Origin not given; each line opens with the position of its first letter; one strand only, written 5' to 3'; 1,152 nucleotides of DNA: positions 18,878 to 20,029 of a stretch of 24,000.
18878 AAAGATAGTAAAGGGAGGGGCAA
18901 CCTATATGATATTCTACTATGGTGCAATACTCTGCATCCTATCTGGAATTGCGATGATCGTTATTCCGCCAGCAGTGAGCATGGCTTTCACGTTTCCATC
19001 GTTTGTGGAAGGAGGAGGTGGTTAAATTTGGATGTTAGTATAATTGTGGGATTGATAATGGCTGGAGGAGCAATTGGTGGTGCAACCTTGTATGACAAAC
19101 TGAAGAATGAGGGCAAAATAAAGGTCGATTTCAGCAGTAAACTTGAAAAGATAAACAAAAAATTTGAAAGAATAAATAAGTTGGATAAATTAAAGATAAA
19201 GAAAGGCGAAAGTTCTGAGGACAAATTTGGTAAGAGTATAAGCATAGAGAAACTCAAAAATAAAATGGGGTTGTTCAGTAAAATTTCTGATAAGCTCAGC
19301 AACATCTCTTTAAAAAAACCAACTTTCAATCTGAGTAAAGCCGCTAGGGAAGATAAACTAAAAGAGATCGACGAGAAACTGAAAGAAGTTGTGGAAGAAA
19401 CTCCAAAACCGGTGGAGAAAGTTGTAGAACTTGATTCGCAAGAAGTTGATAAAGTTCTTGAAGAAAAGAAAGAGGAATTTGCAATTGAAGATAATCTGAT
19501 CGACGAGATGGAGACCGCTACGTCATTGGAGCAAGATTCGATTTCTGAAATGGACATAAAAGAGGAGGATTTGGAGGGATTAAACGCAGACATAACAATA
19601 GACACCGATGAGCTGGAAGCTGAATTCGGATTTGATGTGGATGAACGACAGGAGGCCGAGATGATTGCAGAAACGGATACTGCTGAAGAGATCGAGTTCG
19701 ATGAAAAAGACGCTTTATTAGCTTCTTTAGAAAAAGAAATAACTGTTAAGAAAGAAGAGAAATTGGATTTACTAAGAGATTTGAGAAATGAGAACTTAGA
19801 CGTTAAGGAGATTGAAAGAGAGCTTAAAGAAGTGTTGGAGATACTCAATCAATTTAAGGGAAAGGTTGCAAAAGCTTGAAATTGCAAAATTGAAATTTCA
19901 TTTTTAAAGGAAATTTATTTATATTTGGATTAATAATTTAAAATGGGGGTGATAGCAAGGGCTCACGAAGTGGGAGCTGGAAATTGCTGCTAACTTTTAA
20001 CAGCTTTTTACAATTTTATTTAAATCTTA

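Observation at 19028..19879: Uncharacterised membrane-anchored, charge-segregated coiled-coil protein translationally coupled to flaJ (FlaX-like architecture)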

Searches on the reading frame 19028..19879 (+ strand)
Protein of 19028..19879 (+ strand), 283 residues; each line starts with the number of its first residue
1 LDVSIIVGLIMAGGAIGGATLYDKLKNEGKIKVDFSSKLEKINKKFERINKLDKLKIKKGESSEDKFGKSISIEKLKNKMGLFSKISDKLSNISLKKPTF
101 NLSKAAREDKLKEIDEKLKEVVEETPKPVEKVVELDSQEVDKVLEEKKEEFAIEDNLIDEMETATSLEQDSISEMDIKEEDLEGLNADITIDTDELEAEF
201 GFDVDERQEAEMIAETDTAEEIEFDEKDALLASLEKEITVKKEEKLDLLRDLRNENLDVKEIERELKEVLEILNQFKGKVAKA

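Call 3: search_protein_families(library=pfam, proteins=[window:19028-19879:+], max_evalue=1)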
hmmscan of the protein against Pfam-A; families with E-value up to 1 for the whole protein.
window:19028-19879:+ (283 aa): 3 families
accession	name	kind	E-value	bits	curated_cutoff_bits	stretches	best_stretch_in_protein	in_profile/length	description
PF06479.17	Ribonuc_2-5A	-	0.027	15.1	23.3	1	228-272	45-89/127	Ribonuclease 2-5A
PF14560.12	Ubiquitin_2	-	0.11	13.4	23.1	1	61-106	14-59/86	Ubiquitin-like domain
PF05003.17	DUF668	-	0.23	12.4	24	1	219-273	25-80/89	Protein of unknown function (DUF668)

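Call 4: search_protein_families(library=ncbifam, proteins=[window:19028-19879:+], max_evalue=1)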
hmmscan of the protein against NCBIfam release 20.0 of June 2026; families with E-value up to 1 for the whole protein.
window:19028-19879:+ (283 aa): 2 families
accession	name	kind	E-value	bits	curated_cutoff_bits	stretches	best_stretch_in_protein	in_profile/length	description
NF008564.0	PRK11511.1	equivalog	0.14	12.3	202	1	64-124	19-76/127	MDR efflux pump AcrAB transcriptional activator MarA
TIGR02562.1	cas3_yersinia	equivalog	0.29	8.8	565.95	1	96-238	922-1064/1110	type I-F CRISPR-associated helicase Cas3f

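Call 5: find_homologous_proteins(query=window:19028-19879:+, max_evalue=0.001)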
Query window:19028-19879:+ (283 aa): 16 proteins with E <= 0.001 among 8000 candidates.
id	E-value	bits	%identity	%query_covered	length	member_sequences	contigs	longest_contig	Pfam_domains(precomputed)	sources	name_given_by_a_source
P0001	3.2e-159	546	100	100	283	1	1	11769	-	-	-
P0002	3.0e-153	527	100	96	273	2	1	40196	-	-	-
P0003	7.8e-15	73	40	65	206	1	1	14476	-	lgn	-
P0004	2.3e-14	72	39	64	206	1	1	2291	-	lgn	-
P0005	9.5e-13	67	37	58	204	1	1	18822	-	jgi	-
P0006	1.4e-12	66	36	61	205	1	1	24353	-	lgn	-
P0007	1.4e-12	66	36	62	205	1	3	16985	-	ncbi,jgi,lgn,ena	-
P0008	1.4e-12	66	37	58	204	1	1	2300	-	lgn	-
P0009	1.4e-12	66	37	58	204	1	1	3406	-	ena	-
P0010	1.5e-12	66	37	66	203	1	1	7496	-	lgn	-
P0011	1.9e-12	66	37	58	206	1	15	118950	-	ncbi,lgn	ncbi:MAG: hypothetical protein QXU31_06440 [Archaeoglobaceae archaeon]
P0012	1.5e-11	63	32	58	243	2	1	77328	-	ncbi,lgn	-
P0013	2.9e-11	62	37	66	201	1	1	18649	-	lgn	-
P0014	7.2e-11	60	30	57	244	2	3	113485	-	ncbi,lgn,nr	ncbi:MAG: hypothetical protein QFX40_06475 [Archaeoglobales archaeon]|nr:hypothetical protein [Archa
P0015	7.4e-11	60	33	62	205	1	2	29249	-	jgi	jgi:hypothetical protein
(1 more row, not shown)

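Call 8: find_encoding_contigs(protein=P0011, flank=10000, max_places=3)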
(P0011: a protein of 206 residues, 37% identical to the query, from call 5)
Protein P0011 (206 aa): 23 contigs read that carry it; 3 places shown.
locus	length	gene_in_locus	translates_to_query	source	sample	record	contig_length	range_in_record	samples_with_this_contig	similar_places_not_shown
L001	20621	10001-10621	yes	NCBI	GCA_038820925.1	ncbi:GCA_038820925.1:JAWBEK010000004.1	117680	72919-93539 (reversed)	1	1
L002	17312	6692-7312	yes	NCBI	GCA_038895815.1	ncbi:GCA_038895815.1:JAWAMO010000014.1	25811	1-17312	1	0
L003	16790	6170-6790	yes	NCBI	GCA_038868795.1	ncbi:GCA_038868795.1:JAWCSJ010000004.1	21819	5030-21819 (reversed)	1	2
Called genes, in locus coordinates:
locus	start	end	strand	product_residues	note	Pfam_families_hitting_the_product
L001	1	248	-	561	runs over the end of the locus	PF00501:AMP-binding, PF13193:AMP-binding_C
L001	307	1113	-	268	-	PF27259:AF_1499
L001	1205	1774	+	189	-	-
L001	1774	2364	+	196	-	PF04013:Methyltrn_RNA_2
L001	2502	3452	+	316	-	PF01917:Flagellin_arch-type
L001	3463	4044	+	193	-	PF01917:Flagellin_arch-type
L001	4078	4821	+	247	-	-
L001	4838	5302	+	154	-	PF01917:Flagellin_arch-type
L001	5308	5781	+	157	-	PF01917:Flagellin_arch-type (weak)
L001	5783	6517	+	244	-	PF13481:AAA_25 (weak), PF05625:PAXNEB, PF23442:DUF7125, PF06745:ATPase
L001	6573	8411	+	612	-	PF00437:T2SSE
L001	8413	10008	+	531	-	PF00482:T2SSF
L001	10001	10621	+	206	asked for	-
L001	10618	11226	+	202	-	PF00512:HisKA (faint)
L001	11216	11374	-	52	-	PF27291:AF_1457 (weak)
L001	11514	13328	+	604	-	PF09826:Beta_propel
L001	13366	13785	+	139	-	PF00892:EamA, PF06800:Sugar_transport (weak), PF03151:TPT (weak)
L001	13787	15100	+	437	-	PF00586:AIRS, PF02769:AIRS_C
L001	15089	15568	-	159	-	-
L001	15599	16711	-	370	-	PF09376:NurA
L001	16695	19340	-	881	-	PF02463:SMC_N, PF13304:AAA_21 (faint), PF13476:AAA_23, PF13514:AAA_27 (weak), PF13555:AAA_29, PF04423:Rad50_zn_hook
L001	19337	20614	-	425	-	PF00149:Metallophos, PF12850:Metallophos_2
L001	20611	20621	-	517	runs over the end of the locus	PF09378:HAS-barrel, PF01935:DUF87, PF05872:HerA_C (weak)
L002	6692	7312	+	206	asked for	-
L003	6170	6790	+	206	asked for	-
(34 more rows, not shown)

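Call 9: find_encoding_contigs(protein=P0014, flank=10000, max_places=3)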
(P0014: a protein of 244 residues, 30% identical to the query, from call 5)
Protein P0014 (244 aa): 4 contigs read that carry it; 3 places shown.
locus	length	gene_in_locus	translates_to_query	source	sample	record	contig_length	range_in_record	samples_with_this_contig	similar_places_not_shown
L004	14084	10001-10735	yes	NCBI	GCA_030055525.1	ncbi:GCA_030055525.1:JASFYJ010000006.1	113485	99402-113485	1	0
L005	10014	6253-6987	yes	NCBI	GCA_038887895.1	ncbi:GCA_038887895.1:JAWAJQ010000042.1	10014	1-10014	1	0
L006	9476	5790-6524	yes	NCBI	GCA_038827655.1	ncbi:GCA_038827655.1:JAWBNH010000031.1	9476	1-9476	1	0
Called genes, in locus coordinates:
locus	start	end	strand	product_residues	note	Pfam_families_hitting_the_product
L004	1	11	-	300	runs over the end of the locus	PF00535:Glycos_transf_2, PF13641:Glyco_tranf_2_3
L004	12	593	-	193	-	PF00156:Pribosyltran, PF15609:PRTase_2 (faint)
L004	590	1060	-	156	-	PF17146:PIN_6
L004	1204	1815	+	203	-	PF01917:Flagellin_arch-type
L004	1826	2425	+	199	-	PF01917:Flagellin_arch-type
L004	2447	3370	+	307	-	PF01917:Flagellin_arch-type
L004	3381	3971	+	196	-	PF01917:Flagellin_arch-type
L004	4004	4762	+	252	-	-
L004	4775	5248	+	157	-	PF01917:Flagellin_arch-type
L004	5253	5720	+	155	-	-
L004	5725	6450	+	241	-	PF13481:AAA_25 (weak), PF05625:PAXNEB, PF06745:ATPase, PF08423:Rad51 (weak), PF23442:DUF7125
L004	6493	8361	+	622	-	PF00437:T2SSE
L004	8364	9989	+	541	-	PF00482:T2SSF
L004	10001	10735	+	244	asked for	-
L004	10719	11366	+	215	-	-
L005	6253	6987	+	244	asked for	-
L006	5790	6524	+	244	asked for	-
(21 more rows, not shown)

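Call 10: find_encoding_contigs(protein=P0007, flank=10000, max_places=3)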
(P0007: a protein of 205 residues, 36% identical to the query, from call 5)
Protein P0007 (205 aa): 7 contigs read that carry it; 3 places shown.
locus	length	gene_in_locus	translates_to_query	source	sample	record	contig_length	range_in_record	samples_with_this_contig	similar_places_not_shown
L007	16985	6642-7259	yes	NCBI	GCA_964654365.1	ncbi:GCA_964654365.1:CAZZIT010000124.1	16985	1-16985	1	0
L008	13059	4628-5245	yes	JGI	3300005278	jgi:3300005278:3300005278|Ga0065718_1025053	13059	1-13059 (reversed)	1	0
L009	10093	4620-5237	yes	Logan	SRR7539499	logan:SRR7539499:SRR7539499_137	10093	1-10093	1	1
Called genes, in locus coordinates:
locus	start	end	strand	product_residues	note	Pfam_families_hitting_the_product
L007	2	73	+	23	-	?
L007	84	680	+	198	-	PF01917:Flagellin_arch-type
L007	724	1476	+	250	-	-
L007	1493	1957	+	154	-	PF01917:Flagellin_arch-type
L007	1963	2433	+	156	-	-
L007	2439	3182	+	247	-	PF05625:PAXNEB, PF06745:ATPase, PF23442:DUF7125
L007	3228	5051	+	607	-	PF00437:T2SSE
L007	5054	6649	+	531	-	PF00482:T2SSF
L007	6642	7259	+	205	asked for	-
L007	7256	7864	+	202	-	-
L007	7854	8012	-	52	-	-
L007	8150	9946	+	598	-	PF09826:Beta_propel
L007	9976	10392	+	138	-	PF00892:EamA, PF10639:TMEM234 (faint), PF03151:TPT (weak)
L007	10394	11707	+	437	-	PF00586:AIRS, PF02769:AIRS_C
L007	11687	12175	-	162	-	-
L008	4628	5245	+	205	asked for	-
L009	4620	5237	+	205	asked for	-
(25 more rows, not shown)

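Call 19: find_homologous_proteins(query=A1, max_evalue=0.01)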
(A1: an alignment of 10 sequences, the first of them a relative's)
Query A1 (10 sequences) (283 aa, profile of the alignment): 25 proteins with E <= 0.01 among 8000 candidates.
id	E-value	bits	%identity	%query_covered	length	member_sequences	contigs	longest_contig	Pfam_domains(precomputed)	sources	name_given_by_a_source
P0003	7.7e-85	302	40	65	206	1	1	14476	-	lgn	-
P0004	8.0e-85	302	39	64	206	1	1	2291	-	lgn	-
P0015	6.1e-84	299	33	62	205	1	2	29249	-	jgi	jgi:hypothetical protein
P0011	1.0e-83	298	37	58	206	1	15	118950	-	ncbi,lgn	ncbi:MAG: hypothetical protein QXU31_06440 [Archaeoglobaceae archaeon]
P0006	1.6e-83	297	36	61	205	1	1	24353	-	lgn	-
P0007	2.9e-83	297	36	62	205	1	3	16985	-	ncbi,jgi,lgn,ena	-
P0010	1.2e-82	295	37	66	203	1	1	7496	-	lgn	-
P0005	3.1e-82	293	37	58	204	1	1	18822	-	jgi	-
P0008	1.4e-81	291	37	58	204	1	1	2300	-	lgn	-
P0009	2.6e-81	290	37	58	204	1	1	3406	-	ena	-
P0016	6.5e-81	289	35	63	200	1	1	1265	-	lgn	-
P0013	6.4e-80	286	37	66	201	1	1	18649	-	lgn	-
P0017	2.5e-77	277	36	66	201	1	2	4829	-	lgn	-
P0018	1.5e-72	262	39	69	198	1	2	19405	-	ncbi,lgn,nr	ncbi:MAG: hypothetical protein NZ872_01895 [Archaeoglobaceae archaeon]|nr:hypothetical protein [Arch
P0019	1.3e-70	255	34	55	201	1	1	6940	-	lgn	-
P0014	1.1e-63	233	30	57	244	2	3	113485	-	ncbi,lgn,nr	ncbi:MAG: hypothetical protein QFX40_06475 [Archaeoglobales archaeon]|nr:hypothetical protein [Archa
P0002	5.4e-53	198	100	96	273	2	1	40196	-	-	-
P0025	1.4e-15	76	48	20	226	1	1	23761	-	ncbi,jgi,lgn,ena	-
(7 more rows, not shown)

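Call 21: find_encoding_contigs(protein=P0025, flank=10000, max_places=3)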
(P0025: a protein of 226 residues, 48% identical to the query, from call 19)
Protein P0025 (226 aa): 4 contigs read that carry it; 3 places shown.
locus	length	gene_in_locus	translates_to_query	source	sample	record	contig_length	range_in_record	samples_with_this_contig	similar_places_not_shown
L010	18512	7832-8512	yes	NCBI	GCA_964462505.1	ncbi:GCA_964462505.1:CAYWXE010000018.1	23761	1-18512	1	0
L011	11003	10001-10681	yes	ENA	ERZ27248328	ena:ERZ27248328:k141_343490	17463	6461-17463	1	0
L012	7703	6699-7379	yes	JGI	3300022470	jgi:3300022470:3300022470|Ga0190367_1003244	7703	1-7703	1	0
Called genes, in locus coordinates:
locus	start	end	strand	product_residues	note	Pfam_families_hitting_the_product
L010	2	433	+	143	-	?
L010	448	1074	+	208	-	PF01917:Flagellin_arch-type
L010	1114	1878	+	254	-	-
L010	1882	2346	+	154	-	PF01917:Flagellin_arch-type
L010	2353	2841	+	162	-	-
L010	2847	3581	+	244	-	PF05625:PAXNEB, PF23442:DUF7125, PF06745:ATPase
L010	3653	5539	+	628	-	PF00437:T2SSE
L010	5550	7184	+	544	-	PF00482:T2SSF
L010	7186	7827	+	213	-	PF11611:DUF4352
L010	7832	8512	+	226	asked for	-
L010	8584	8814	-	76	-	PF27422:AF2210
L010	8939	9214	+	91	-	PF14947:HTH_45, PF01022:HTH_5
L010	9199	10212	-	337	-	PF04055:Radical_SAM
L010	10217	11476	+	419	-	PF00815:Histidinol_dh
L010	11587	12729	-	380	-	PF00571:CBS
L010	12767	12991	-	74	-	-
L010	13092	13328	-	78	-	-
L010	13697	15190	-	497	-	PF09843:DUF2070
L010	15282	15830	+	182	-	PF00571:CBS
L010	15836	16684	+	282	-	PF00571:CBS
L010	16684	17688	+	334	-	PF07318:DUF1464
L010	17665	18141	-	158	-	PF01381:HTH_3, PF13443:HTH_26 (faint)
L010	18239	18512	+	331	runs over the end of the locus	PF13379:NMT1_2, PF09084:NMT1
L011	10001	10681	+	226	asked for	-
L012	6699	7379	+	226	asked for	-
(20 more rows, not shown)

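Call 22: find_encoding_contigs(protein=P0002, flank=10000, max_places=3)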
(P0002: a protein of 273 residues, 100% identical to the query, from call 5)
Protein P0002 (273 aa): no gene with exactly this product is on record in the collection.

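Call 24: find_related_loci(query=A2, collection=genome_contigs, flank=10000)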
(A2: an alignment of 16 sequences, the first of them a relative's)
Query A2 (283 aa) in genome_contigs; peptide patterns used: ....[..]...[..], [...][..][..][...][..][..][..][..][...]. (x = any residue, [..] = any of these).
600 stretches matched a pattern (row limit reached: there are more); 20 encode a relative of the query (tblastn E <= 1e-3); 20 distinct loci.
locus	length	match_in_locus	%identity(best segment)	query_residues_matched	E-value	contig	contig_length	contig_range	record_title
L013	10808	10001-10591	37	68-279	8e-18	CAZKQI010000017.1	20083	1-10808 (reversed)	MAG TPA_asm: uncultured archaeon isolate SRP141559_co1_87 genome assembly, contig: NODE_1291_length_20083_cov_11.452167,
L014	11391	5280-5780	34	92-278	5e-17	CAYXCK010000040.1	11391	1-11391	MAG TPA_asm: uncultured archaeon isolate SRP104967_co1_35 genome assembly, contig: NODE_1941_length_11391_cov_59.089185,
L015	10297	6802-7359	36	82-279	5e-16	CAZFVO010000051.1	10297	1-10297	MAG TPA_asm: uncultured archaeon isolate SRP141559_co1_69 genome assembly, contig: NODE_3828_length_10297_cov_17.342121,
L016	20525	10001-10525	35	93-276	2e-15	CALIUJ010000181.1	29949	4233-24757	MAG: uncultured Archaeoglobaceae archaeon isolate S1_Bin_MAXBIN__075_sub_1 genome assembly, contig: c_000000888583, whol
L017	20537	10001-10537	37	82-278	5e-15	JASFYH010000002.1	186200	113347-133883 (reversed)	MAG: Archaeoglobales archaeon isolate JZ-3_D_bin_138 NODE_2_length_186200_cov_4.032837, whole genome shotgun sequence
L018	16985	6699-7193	36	82-257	1e-14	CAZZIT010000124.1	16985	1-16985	MAG TPA_asm: uncultured archaeon isolate binchicken_co25_130 genome assembly, contig: k141_64261, whole genome shotgun s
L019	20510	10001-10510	35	93-272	2e-14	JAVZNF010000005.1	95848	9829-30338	MAG: Archaeoglobaceae archaeon isolate DRTY-6_201912_bins_46 DRTY-6_201912_bins_46_scaffold_5, whole genome shotgun sequ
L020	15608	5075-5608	39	82-277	3e-13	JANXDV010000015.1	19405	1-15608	MAG: Archaeoglobaceae archaeon isolate SKYB18 NODE_15_length_19405_cov_17.301583, whole genome shotgun sequence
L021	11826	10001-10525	32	87-278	6e-13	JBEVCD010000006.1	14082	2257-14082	MAG: Archaeoglobaceae archaeon isolate 2_1_SS_W3_F1_Bin027_Water NODE_1484_length_14082_cov_14.039994, whole genome shot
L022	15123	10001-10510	37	93-272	2e-16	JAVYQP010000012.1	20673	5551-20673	MAG: Archaeoglobaceae archaeon isolate DRTY-1_201901_bins_47 DRTY-1_201901_bins_47_scaffold_12, whole genome shotgun seq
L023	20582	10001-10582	33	83-276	4e-10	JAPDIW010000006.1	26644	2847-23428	MAG: Archaeoglobi archaeon isolate S5B4_HD70 c_000000000542, whole genome shotgun sequence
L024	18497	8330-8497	48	222-277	9e-10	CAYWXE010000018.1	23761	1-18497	MAG TPA_asm: uncultured archaeon isolate SRP141552_co1_136 genome assembly, contig: NODE_799_length_23761_cov_28.545769,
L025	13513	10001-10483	32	114-278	3e-9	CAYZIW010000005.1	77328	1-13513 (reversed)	MAG TPA_asm: uncultured archaeon isolate binchicken_co1_56 genome assembly, contig: NODE_218_length_77328_cov_5.083794,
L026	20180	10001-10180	50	220-279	4e-8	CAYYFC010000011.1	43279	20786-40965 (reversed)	MAG TPA_asm: uncultured archaeon isolate SRP141552_co1_20 genome assembly, contig: NODE_295_length_43279_cov_29.232672,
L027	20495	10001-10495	40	108-278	4e-7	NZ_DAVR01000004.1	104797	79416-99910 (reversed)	MAG: Archaeoglobus sp. UBA230 UBA230_contig_29, whole genome shotgun sequence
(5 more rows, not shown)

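Call 25: predict_structure(alignment_id=A1)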
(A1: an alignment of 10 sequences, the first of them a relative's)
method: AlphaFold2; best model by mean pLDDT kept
length: 283 residues; sequences in the alignment: 10
mean_pLDDT: 59.3   pTM: 0.18
mean pLDDT of the five models: 59.3, 54.5, 53.6, 53.2, 42.1
residues with pLDDT >= 90: 0; 70-90: 78; 50-70: 101; < 50: 104
segments of 3 or more residues with pLDDT < 50: 59-101, 125-136, 172-193, 195-197, 199-203, 208-223
pLDDT, mean of each block of 10 residues (from residue 1): 63 66 61 64 78 60 41 47 45 43 68 81 53 49 61 60 60 45 42 47 46 42 59 77 73 65 82 80 63
secondary structure, 60 per line:
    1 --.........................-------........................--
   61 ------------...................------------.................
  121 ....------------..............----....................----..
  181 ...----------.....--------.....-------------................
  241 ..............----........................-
elements in order: H3-27 H35-58 H73-91 H104-124 H137-150 H155-174 H179-183 H194-198 H207-211 H225-254 H259-282

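Call 27: search_protein_representatives(alignment_id=A1)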
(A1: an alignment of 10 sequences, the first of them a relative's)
Query: 10 sequences, 205 profile positions. Proteins with E-value up to 0.001 (for the whole library): 44; up to 1e-10: 25; up to 1e-30: 14. The best 44 are listed.
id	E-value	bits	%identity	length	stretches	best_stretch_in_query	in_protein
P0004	2.6e-85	301.7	-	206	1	5-205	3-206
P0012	1.1e-63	231.0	-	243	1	1-205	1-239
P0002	1.7e-53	197.7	-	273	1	20-205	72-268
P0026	1.8e-51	191.1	-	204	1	4-203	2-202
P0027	2.9e-50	187.2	-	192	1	1-205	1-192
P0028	3.7e-40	154.2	-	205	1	6-203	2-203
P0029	6.7e-40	153.3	-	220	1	5-203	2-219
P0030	4.0e-34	134.5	-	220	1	6-201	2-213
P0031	1.1e-33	133.1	-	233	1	5-201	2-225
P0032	7.3e-33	130.3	-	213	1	7-204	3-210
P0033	1.1e-32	129.8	-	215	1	9-205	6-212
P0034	7.4e-32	127.1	-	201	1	7-203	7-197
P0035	9.4e-32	126.7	-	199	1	7-205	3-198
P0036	5.3e-31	124.3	-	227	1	7-204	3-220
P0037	6.8e-25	104.3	-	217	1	7-201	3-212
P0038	4.5e-23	98.4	-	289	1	5-201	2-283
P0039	1.7e-20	90.0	-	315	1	5-203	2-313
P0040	5.7e-18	81.7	-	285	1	6-202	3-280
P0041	1.7e-17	80.2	-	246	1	40-203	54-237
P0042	8.0e-17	78.0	-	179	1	39-204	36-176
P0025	4.4e-16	75.5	-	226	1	24-204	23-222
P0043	3.4e-15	72.7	-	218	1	4-202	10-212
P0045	1.2e-12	64.4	-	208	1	8-204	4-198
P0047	1.2e-10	57.8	-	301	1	8-204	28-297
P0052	3.2e-08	49.9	-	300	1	64-204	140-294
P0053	4.3e-08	49.4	-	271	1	8-205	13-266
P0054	8.5e-08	48.5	-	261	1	2-203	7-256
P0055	3.6e-07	46.4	-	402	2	6-64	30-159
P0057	1.6e-06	44.4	-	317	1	63-205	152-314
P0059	3.1e-06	43.4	-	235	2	103-196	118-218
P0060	7.5e-06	42.1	-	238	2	151-196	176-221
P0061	1.7e-05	40.9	-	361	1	40-202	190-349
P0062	2.9e-05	40.2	-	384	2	50-201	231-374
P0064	2.3e-04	37.3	-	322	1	19-204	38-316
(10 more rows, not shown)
